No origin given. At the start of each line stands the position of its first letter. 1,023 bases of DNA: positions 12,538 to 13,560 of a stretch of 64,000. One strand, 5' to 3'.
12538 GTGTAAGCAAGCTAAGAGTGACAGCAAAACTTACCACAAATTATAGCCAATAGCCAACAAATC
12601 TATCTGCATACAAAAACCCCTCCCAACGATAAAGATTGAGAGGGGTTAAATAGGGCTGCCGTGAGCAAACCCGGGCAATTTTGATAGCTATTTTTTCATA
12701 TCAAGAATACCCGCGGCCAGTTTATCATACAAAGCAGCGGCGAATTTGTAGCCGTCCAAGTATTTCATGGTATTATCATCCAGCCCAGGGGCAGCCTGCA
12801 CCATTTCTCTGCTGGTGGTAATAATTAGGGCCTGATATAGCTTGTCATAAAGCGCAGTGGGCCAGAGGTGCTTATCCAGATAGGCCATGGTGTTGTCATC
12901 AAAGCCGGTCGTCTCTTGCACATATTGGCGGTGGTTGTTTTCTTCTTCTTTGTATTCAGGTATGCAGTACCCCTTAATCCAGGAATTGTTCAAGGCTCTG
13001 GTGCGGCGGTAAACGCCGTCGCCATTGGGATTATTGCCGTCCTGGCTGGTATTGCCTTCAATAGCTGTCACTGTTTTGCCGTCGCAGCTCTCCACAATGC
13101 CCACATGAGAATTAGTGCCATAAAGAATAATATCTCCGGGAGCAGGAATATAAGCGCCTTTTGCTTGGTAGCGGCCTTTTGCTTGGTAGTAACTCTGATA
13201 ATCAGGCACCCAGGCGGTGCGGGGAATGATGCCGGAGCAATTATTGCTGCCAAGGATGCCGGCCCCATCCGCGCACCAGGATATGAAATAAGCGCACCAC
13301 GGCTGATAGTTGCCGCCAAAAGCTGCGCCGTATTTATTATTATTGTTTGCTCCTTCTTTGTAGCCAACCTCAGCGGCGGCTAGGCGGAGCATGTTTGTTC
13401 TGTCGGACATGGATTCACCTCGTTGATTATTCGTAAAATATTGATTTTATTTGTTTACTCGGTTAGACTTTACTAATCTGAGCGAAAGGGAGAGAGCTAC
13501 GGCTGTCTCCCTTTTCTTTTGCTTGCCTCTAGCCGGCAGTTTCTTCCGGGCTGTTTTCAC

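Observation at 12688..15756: Orphan holin plus signal-less CHAP endolysin cassette directly downstream of a cytoplasmic histidine-decarboxylase-like PLP enzyme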

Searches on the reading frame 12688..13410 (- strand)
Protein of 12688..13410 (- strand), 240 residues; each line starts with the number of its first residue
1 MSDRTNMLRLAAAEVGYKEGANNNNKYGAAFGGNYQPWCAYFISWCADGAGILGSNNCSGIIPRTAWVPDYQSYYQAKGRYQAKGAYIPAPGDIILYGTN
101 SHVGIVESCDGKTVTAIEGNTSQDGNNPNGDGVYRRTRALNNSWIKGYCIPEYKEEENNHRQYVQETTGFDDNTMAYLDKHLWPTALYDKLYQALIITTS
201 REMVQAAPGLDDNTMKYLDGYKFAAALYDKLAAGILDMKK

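Call 3: search_protein_families(library=pfam, proteins=[window:12688-13410:-], max_evalue=0.01)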
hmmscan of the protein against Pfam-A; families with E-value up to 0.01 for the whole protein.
window:12688-13410:- (240 aa): 1 family
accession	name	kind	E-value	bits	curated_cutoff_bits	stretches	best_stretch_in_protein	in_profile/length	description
PF05257.22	CHAP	-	8.9e-12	45.8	26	1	33-120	3-81/81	CHAP domain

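Call 4: search_protein_families(library=phrogs, proteins=[window:12688-13410:-], max_evalue=0.01)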
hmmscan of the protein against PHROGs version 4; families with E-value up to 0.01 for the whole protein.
window:12688-13410:- (240 aa): 4 families
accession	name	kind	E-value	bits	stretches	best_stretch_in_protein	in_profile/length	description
phrog_9589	-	lysis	6e-29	102.8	1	5-157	5-161/281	endolysin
phrog_21357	-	lysis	5.2e-26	92.5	1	6-166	6-173/225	endolysin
phrog_21825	-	lysis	3.1e-17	63.9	1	3-142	3-156/289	endolysin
phrog_1259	-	tail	0.00093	18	1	7-168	991-1146/1179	baseplate hub subunit and tail lysozyme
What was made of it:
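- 12688..13410 (-): 240-aa signal-less endolysin: an N-terminal CHAP peptidase domain followed by a C-terminal module of two 33-aa repeats (window 12706-12924) that matches no known family. PF05257 and PHROG endolysin (calls 3, 4).
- On Phage lysis cassette (holin + endolysin): PHROG endolysin, E = 6e-29 (call 4).
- Checked: CHAP protein, 13410..12688, 240 aa: PF05257, E = 8.9e-12; PHROG 'endolysin', E = 6e-29 (calls 3, 4).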

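Call 5: search_protein_families(library=ncbifam, proteins=[window:12688-13410:-], max_evalue=0.01)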
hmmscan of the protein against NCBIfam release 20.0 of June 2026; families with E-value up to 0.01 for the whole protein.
window:12688-13410:- (240 aa): 1 family
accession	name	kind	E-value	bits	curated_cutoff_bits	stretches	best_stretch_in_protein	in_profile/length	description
TIGR02594.1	TIGR02594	subfamily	4.8e-05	23.7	70.55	1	8-123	3-115/132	TIGR02594 family protein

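Call 16: find_homologous_proteins(query=window:12688-13410:-)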
Query window:12688-13410:- (240 aa): 204 proteins with E <= 0.001 among 677 candidates; the best 120 are listed.
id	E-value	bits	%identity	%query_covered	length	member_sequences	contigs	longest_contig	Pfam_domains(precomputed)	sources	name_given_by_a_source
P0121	9.7e-164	561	100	100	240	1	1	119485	PF05257.23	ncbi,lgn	-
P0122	4.6e-70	254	63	74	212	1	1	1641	PF05257.23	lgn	-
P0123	1.4e-69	252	62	74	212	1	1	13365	PF05257.23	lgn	-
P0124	4.0e-69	251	62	74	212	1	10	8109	PF05257.23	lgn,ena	-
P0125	8.5e-69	250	62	75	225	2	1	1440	PF05257.23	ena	-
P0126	1.5e-68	249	62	74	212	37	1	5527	PF05257.23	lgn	-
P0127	4.1e-68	248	62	74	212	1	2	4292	PF05257.23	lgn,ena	-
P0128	9.4e-68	246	60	75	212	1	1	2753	PF05257.23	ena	-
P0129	1.2e-67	246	53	95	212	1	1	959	PF05257.23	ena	-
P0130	1.2e-67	246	66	63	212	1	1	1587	PF05257.23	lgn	-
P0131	1.3e-67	246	66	63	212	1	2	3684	PF05257.23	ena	-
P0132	2.4e-67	245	61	74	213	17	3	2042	PF05257.23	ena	-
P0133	3.9e-67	244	66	63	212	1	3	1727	PF05257.23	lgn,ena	-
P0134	3.9e-67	244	65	63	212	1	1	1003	PF05257.23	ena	-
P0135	6.0e-67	244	52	95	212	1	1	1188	PF05257.23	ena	-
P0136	6.0e-67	244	60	75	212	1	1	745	PF05257.23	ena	-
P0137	1.3e-66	243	60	74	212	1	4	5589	PF05257.23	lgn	-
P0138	2.5e-66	242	65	63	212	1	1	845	PF05257.23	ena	-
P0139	2.9e-66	242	60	74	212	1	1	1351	PF05257.23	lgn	-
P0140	3.0e-66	241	66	65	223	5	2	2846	PF05257.23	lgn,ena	-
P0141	9.3e-66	240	60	74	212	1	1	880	PF05257.23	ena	-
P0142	1.5e-62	229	65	64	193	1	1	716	PF05257.23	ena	-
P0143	1.6e-60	223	62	64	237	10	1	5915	PF05257.23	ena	-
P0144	9.7e-57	210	59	64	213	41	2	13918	PF05257.23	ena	-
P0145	4.4e-55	205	56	74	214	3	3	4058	PF05257.23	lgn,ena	-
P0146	3.8e-53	199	61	60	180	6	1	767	PF05257.23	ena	-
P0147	1.8e-52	196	54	68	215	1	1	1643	PF05257.23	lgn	-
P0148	7.2e-51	191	57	65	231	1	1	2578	PF05257.23,PF01471.24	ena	-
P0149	8.0e-51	191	52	73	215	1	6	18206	PF05257.23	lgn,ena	-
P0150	3.0e-50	189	55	64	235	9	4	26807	PF05257.23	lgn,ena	-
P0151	1.9e-49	186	51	73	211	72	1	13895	PF05257.23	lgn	-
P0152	5.0e-49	185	58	67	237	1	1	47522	PF05257.23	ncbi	-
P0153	6.8e-49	185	45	80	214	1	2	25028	PF05257.23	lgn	-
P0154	1.6e-48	183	52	68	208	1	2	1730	PF05257.23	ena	-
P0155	2.1e-48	183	54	65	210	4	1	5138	PF05257.23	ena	-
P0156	9.1e-48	181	57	65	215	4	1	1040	PF05257.23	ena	-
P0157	1.2e-47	181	53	63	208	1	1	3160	PF05257.23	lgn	-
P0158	4.2e-47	179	52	66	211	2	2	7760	PF05257.23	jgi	-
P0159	6.3e-47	178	54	65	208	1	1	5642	PF05257.23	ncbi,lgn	-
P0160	6.6e-47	178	48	69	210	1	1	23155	PF05257.23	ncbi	-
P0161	6.8e-47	178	52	67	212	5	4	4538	PF05257.23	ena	-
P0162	9.6e-47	178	49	65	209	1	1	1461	PF05257.23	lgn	-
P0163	1.0e-46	178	52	66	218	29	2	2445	PF05257.23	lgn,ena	-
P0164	1.5e-46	177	49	65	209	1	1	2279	PF05257.23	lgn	-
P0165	4.4e-46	175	52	65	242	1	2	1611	PF05257.23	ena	-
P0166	1.1e-45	174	50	68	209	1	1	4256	PF05257.23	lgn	-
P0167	1.8e-45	173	52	66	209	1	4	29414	PF05257.23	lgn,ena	-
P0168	3.2e-45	173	49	70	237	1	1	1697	PF05257.23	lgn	-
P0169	3.8e-45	172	52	65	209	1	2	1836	PF05257.23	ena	-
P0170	6.5e-45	172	47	73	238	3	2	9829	PF05257.23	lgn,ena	-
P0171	2.8e-44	170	50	65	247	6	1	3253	PF05257.23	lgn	-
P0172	4.9e-44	169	48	65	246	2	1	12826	PF05257.23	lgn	-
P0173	5.0e-44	169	52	65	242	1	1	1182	PF05257.23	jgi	jgi:hypothetical protein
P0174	1.1e-43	168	52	66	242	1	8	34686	PF05257.23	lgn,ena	-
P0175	8.5e-41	158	45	80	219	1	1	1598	PF05257.23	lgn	-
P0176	2.7e-40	156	50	65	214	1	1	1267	PF05257.23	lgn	-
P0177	4.3e-40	156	47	68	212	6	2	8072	PF05257.23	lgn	-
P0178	1.0e-39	155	46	69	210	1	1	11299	PF05257.23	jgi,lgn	jgi:hypothetical protein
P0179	4.9e-38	149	51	65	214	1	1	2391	PF05257.23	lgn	-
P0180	3.7e-25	107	42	64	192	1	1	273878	PF05257.23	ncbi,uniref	ncbi:CHAP domain-containing protein, partial [Streptomyces sp. NPDC003077]|uniref:CHAP domain-contai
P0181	9.2e-25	106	43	68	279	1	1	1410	PF05257.23,PF01476.27,PF08239.18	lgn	-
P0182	6.6e-23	100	44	63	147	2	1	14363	PF05257.23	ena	-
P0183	9.8e-23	99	41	63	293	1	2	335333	PF05257.23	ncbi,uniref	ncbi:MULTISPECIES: CHAP domain-containing protein [Streptomyces]|uniref:Peptidase C51 domain-contain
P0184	1.4e-22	98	36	80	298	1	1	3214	PF05257.23,PF09374.16,PF01471.24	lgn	-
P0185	1.6e-22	98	43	58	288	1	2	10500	PF05257.23,PF09374.16,PF01471.24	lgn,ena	-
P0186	2.8e-22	97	46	51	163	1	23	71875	PF05257.23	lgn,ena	-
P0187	3.1e-22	97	41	54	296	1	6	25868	PF05257.23,PF01471.24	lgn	-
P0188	4.0e-22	97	41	63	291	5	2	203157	PF05257.23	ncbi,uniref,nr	ncbi:CHAP domain-containing protein [Streptomyces morookaense]|uniref:CHAP domain-containing protein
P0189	5.6e-22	96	43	62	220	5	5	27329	PF05257.23,PF08239.18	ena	-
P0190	1.3e-21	95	41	59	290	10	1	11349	PF05257.23,PF09374.16,PF01471.24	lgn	-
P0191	1.3e-21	95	42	62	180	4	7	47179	PF05257.23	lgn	-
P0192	1.5e-21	95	37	73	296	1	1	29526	PF05257.23,PF01471.24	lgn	-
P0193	2.2e-21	95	44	65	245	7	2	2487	PF05257.23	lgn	-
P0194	1.3e-20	92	39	59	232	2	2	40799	PF05257.23,PF01471.24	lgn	-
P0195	2.5e-20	91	39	70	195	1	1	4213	PF05257.23,PF08230.17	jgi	jgi:hypothetical protein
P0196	3.4e-20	91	42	63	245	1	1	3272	PF05257.23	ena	-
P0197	2.9e-19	88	40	62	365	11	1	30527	PF05257.23,PF07486.18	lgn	-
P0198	3.8e-19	87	42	57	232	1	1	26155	PF05257.23,PF00877.26,PF12671.14,PF01471.24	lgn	-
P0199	5.0e-19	87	39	58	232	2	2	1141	PF05257.23,PF09374.16,PF00877.26,PF12671.14,PF01471.24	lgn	-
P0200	5.8e-19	87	38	63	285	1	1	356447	PF05257.23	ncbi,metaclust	ncbi:CHAP domain-containing protein, partial [Streptomyces indicus]|metaclust:status=active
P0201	1.4e-18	85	32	78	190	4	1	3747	PF05257.23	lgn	-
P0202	2.5e-18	85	39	66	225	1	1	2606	PF05257.23,PF01471.24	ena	-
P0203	3.7e-18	84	39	63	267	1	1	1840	PF05257.23,PF01471.24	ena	-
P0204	4.4e-18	84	40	65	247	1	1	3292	PF05257.23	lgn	-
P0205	7.5e-18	83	37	64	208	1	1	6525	PF05257.23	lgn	-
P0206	1.6e-17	82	41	61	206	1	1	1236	PF05257.23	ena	-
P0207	2.2e-17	81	35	80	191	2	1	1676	PF05257.23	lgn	-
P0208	2.7e-17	81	41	62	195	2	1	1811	PF05257.23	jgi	jgi:hypothetical protein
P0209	2.7e-17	81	39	64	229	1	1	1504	PF05257.23,PF01471.24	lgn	-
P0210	2.8e-17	81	38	71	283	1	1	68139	PF05257.23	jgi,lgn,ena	-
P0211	3.5e-17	81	44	57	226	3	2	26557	PF05257.23,PF00877.26,PF01471.24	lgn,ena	-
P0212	4.2e-17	81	41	57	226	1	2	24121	PF05257.23,PF00877.26,PF01471.24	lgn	-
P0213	4.4e-17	80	37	65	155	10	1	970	PF05257.23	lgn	-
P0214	4.8e-17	80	37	63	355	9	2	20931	PF13702.12,PF05257.23,PF01464.26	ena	-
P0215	4.9e-17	80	40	56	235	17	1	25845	PF05257.23,PF01471.24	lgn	-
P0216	5.9e-17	80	39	65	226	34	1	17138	PF05257.23,PF01471.24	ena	-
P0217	6.2e-17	80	40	56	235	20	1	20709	PF05257.23,PF00877.26,PF01471.24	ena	-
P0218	6.3e-17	80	35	65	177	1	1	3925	PF05257.23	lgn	-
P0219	6.4e-17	80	40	65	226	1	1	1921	PF05257.23,PF00877.26,PF01471.24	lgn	-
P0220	6.7e-17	80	40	65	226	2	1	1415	PF05257.23,PF01471.24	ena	-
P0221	7.5e-17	80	38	63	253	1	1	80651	PF05257.23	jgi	jgi:hypothetical protein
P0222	8.7e-17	79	41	66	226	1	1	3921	PF05257.23,PF01471.24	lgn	-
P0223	9.1e-17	79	40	57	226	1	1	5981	PF05257.23,PF00877.26,PF01471.24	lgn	-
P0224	1.0e-16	79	39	65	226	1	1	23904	PF05257.23,PF01471.24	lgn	-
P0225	1.0e-16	79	42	57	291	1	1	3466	PF05257.23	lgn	-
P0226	1.0e-16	79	38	66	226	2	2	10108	PF05257.23,PF00877.26,PF01471.24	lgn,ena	-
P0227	1.1e-16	79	38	66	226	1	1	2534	PF05257.23,PF01471.24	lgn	-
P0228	1.1e-16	79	39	65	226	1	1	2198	PF05257.23,PF01471.24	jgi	jgi:hypothetical protein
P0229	1.1e-16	79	40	57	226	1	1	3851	PF05257.23,PF00877.26,PF01471.24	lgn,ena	-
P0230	1.1e-16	79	39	65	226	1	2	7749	PF05257.23,PF01471.24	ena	-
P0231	1.1e-16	79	39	65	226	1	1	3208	PF05257.23,PF01471.24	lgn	-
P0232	1.3e-16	79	40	57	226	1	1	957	PF05257.23,PF00877.26,PF01471.24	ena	-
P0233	1.3e-16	79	39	65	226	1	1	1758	PF05257.23,PF00877.26,PF01471.24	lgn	-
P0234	1.3e-16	79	39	61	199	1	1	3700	PF05257.23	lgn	-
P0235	1.4e-16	79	38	66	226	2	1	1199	PF05257.23,PF00877.26,PF01471.24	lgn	-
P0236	1.4e-16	79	38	65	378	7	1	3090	PF05257.23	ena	-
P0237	1.4e-16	79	39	66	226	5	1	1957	PF05257.23,PF00877.26,PF01471.24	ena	-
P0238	1.6e-16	79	38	66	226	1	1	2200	PF05257.23,PF01471.24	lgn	-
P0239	1.7e-16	79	39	65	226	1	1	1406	PF05257.23,PF00877.26,PF01471.24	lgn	-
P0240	1.7e-16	79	40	57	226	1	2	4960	PF05257.23,PF00877.26,PF01471.24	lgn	-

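Call 18: find_encoding_contigs(protein=P0123, flank=10000, max_places=3)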
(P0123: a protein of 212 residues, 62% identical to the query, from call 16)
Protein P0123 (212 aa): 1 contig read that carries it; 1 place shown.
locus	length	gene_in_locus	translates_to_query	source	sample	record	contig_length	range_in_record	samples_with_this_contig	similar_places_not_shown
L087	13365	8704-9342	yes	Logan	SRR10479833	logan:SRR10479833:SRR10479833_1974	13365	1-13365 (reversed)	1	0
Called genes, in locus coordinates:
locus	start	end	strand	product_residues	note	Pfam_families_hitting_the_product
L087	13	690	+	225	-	PF22769:DCD, PF00692:dUTPase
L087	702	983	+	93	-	PF14359:DUF4406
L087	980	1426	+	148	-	PF00436:SSB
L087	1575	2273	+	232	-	PF23343:REP_ORF2-G2P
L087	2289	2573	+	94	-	-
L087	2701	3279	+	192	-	PF16677:GP3_package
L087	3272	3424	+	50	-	-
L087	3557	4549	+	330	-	-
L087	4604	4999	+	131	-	-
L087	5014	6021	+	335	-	PF10124:Mu-like_gpT (faint), PF25209:Phage_capsid_4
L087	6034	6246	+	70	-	-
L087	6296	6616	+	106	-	-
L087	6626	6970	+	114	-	-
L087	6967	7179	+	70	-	-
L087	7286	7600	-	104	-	-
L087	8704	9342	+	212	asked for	PF05257:CHAP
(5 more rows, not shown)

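Call 19: find_encoding_contigs(protein=P0152, flank=10000, max_places=3)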
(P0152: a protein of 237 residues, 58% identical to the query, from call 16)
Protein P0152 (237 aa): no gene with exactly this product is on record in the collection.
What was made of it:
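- Tried and rejected: The look-up for the NCBI CHAP relative P0152 failed (call 19).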

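Call 27: search_dna_similar(query=window:12688-13410:-, collection=phages, mode=protein, max_rows=15)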
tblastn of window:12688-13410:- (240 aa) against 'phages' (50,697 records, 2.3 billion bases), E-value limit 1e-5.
Records with a match: 89; places in all: 90; records where one place covers at least 80% of the query: 0.
Best place of each record, by identity: <60% 89.
By first word of the organism name: Streptomyces 70; Bacteriophage 10; Lomovskayavirus 3; Monoglobales 1; Actinomyces 1; Bifidobacterium 1; Dorea 1; Roseburia 1; Dulem 1.
By host as written in the record: - 14; Streptomyces coelicolor 12; Streptomyces griseus ATCC 10137 8; Streptomyces lividans JI 1326 8; Streptomyces xanthochromogenes NRRL B-5410 7; Streptomyces azureus NRRL B-2655 6; Streptomyces bicolor NRRL B-3897 5; Streptomyces griseofuscus ATCC 23916 4; and 14 more.
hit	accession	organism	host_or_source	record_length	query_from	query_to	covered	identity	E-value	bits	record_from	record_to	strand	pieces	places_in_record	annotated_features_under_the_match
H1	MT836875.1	Bacteriophage sp.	human fecal samples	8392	7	153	61%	40.8%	8e-20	93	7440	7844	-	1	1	record has no annotation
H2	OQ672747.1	Streptomyces phage phiScoe3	Streptomyces coelicolor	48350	6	155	63%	38.5%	2e-19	92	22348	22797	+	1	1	endolysin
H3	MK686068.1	Streptomyces phage RemusLoopin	Streptomyces mirabilis NRRL B-2400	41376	7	155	62%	38.1%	2e-19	92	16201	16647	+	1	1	19: endolysin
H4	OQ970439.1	Streptomyces phage Verabelle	Streptomyces coelicolor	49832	1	155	65%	36.5%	4e-19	92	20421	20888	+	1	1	endolysin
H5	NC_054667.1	Streptomyces phage Issmi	Streptomyces griseofuscus ATCC 23916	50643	1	155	65%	36.1%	3e-18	89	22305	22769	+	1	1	27: endolysin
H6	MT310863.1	Streptomyces phage Issmi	Streptomyces griseofuscus ATCC 23916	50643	1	155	65%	36.1%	3e-18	89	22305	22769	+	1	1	27: endolysin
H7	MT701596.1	Streptomyces phage Shady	Streptomyces sp.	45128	1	155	65%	36.1%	8e-17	85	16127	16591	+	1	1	endolysin endopeptidase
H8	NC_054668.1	Streptomyces phage Daudau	Streptomyces xanthochromogenes NRRL ...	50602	6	155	63%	37.3%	2e-18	89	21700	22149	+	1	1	endolysin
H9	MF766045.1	Streptomyces phage Daudau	Streptomyces xanthochromogenes NRRL ...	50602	6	155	63%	37.3%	2e-18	89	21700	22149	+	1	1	endolysin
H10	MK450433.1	Streptomyces phage Sebastisaurus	Streptomyces xanthochromogenes NRRL ...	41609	6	153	62%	37.7%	3e-16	83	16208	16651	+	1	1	19: endolysin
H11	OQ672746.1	Streptomyces phage phiScoe25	Streptomyces coelicolor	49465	6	155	63%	37.0%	3e-17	86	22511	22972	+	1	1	endolysin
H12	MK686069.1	Streptomyces phage Heather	Streptomyces mirabilis NRRL B-2400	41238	5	153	62%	36.9%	6e-17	85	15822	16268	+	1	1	19: endolysin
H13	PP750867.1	Streptomyces phage Kamino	Streptomyces kasugaensis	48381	1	155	65%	35.3%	4e-19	91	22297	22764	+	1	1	endolysin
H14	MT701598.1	Streptomyces phage Sitrop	Streptomyces sp.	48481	1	155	65%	35.3%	8e-19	91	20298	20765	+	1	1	endolysin endopeptidase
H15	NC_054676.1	Streptomyces phage Sitrop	Streptomyces sp.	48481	1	155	65%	35.3%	8e-19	91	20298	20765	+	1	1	endolysin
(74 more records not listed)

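Call 47: find_encoding_contigs(protein=P0150, flank=10000, max_places=3)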
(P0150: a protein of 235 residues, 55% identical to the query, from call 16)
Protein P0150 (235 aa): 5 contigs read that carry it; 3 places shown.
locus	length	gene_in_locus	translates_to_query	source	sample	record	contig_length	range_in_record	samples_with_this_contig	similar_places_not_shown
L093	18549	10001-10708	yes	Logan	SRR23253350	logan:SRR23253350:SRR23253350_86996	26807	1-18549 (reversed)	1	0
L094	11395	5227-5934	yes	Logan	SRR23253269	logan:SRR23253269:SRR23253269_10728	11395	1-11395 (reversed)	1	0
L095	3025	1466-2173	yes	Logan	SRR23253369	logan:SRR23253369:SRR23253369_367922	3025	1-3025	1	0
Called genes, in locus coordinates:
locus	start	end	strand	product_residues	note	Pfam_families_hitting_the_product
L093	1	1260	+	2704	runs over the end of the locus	PF18812:PBECR3, PF18798:LPD3 (faint)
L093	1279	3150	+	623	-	-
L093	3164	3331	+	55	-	-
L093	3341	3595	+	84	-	-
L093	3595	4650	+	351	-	-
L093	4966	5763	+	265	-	-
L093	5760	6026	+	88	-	-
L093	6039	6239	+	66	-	PF16945:Phage_r1t_holin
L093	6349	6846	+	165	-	-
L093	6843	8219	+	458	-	PF03237:Terminase_6N (weak)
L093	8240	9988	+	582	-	-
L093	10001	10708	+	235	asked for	PF05257:CHAP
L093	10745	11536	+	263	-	-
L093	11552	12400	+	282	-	-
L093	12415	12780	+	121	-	-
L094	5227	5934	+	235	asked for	PF05257:CHAP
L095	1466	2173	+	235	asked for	PF05257:CHAP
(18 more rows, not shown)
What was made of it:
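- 12688..13410 (-): Relatives lie on phage contigs with terminase, capsid and integrase genes (calls 18, 47).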

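Call 61: find_related_loci(query=A2, collection=viral_contigs, flank=5000)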
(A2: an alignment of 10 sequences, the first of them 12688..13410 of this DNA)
Query A2 (240 aa) in viral_contigs; peptide patterns used: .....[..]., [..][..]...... (x = any residue, [..] = any of these).
484 stretches matched a pattern; 445 encode a relative of the query (tblastn E <= 1e-3); the best 80 are kept; 80 distinct loci.
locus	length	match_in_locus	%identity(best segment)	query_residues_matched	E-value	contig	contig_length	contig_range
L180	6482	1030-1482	53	1-157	5e-53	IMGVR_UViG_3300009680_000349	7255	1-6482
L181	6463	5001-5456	50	1-157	5e-48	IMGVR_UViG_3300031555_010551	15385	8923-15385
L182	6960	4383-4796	41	7-139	1e-23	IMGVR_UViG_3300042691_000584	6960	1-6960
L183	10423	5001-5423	40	3-138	1e-23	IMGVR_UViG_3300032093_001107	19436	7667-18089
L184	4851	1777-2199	40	3-138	9e-24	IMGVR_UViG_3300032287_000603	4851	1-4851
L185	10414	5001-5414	41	7-139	1e-23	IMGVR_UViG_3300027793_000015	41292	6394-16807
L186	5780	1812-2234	40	3-138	9e-24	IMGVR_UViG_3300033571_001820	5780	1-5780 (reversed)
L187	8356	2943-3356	41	7-139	1e-23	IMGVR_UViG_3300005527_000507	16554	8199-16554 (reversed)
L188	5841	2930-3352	40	3-138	2e-23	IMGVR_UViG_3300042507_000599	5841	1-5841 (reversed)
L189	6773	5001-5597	33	4-195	5e-23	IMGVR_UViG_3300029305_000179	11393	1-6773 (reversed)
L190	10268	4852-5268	42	7-139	3e-22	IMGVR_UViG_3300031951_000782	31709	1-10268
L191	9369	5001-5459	37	3-151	2e-22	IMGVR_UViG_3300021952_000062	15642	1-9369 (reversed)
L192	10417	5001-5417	42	7-139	2e-22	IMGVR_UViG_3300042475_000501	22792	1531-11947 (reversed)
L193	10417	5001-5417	42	7-139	2e-22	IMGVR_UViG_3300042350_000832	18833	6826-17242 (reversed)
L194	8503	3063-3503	36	1-156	2e-22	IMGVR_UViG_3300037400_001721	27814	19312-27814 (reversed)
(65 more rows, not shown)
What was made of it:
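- CHAP: PHROG endolysin (call 4); closest relatives with context lie on phage contigs carrying terminase, capsid and integrase genes (calls 18, 47), with 445 viral relatives (call 61).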

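Call 68: search_protein_families(library=padloc, proteins=[window:12688-13410:-], max_evalue=0.01)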
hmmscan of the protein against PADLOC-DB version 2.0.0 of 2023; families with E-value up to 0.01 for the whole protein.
window:12688-13410:- (240 aa): 0 families
